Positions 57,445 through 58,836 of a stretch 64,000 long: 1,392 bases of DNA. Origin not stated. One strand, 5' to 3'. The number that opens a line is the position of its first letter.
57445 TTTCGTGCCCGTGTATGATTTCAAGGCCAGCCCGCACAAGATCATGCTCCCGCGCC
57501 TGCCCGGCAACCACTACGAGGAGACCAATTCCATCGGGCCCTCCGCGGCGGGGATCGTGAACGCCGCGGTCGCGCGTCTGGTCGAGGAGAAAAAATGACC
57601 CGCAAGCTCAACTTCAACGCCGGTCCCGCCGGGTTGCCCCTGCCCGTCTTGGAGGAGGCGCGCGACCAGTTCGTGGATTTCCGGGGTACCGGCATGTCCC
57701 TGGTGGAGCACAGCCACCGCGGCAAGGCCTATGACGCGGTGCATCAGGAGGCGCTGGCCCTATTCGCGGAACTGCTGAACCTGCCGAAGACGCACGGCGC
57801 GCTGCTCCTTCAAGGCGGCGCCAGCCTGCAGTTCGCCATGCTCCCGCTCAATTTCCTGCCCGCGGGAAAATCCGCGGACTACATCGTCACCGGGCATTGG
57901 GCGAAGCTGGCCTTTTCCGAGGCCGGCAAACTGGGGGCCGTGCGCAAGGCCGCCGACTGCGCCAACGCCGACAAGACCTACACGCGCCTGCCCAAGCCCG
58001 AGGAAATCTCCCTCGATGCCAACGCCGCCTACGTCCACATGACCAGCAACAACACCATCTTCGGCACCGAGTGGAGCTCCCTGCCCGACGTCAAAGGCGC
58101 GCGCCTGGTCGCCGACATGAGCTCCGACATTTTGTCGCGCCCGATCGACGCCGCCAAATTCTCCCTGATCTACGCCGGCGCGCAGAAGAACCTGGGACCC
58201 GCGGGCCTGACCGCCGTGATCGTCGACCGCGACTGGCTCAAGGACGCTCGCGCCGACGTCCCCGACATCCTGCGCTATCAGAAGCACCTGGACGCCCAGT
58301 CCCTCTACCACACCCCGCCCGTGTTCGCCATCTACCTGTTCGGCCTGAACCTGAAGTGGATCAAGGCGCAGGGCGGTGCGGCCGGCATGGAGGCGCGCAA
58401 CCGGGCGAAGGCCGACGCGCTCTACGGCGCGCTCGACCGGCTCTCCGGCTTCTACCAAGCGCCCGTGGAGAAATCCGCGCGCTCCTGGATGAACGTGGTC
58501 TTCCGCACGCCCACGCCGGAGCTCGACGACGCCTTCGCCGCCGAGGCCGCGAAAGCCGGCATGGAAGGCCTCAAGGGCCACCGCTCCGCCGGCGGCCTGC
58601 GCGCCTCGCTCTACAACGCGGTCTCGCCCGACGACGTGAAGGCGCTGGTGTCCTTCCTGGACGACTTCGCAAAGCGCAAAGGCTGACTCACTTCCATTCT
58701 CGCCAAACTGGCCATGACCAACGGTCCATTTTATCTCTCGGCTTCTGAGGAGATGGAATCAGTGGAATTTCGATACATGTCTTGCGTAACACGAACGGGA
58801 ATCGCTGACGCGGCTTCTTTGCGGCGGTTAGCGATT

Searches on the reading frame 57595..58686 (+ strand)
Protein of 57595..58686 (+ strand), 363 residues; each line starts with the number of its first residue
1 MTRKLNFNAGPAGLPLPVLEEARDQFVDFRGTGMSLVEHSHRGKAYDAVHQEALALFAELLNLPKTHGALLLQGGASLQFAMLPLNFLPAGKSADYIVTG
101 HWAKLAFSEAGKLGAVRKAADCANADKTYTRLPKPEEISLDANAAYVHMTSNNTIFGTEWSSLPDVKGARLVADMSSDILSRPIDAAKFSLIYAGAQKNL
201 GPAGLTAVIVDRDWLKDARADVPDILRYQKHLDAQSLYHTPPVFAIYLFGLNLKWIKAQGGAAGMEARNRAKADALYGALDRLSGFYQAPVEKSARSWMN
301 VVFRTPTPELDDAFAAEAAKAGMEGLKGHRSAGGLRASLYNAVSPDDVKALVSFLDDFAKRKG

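Call 10: find_encoding_contigs(protein=window:57595-58686:+, flank=10000, max_places=2)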
Protein window:57595-58686:+ (363 aa): 7 contigs read that carry it; 2 places shown.
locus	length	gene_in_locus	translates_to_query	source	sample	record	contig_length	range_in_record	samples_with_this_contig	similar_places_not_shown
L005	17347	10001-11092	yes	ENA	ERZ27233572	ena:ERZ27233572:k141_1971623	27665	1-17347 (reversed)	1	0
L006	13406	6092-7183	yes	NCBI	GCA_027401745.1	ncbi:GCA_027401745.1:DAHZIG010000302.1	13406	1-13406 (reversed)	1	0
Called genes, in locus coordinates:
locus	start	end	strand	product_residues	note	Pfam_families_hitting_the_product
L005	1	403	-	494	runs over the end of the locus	PF02310:B12-binding, PF04055:Radical_SAM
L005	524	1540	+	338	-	PF13485:Peptidase_MA_2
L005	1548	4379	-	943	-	PF00005:ABC_tran (faint), PF02463:SMC_N (faint), PF13191:AAA_16 (faint), PF13304:AAA_21 (faint), PF13481:AAA_25 (faint), PF13555:AAA_29 (faint), PF17760:UvrA_inter, PF17755:UvrA_DNA-bind, +2 more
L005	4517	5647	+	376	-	-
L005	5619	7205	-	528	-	PF00890:FAD_binding_2, PF07992:Pyr_redox_2 (faint), PF02910:Succ_DH_flav_C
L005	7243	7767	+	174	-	PF00132:Hexapep (faint), PF25087:GMPPB_C (faint), PF25084:LbH_EIF2B (weak), PF14602:Hexapep_2 (faint)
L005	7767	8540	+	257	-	PF00512:HisKA (faint), PF02518:HATPase_c (weak)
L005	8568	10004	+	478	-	PF04734:Ceramidase_alk (faint)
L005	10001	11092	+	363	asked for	PF00266:Aminotran_5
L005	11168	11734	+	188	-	-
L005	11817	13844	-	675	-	PF01926:MMR_HSR1, PF02421:FeoB_N, PF07670:Gate, PF07664:FeoB_C, PF07670:Gate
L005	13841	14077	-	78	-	PF04023:FeoA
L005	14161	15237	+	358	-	PF07719:TPR_2 (faint), PF09976:TPR_21 (weak), PF13428:TPR_14 (faint), PF13432:TPR_16 (faint), PF17874:TPR_MalT (weak), PF13424:TPR_12 (weak)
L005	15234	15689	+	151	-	PF13527:Acetyltransf_9, PF00583:Acetyltransf_1, PF13673:Acetyltransf_10, PF13508:Acetyltransf_7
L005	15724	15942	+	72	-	-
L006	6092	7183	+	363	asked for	PF00266:Aminotran_5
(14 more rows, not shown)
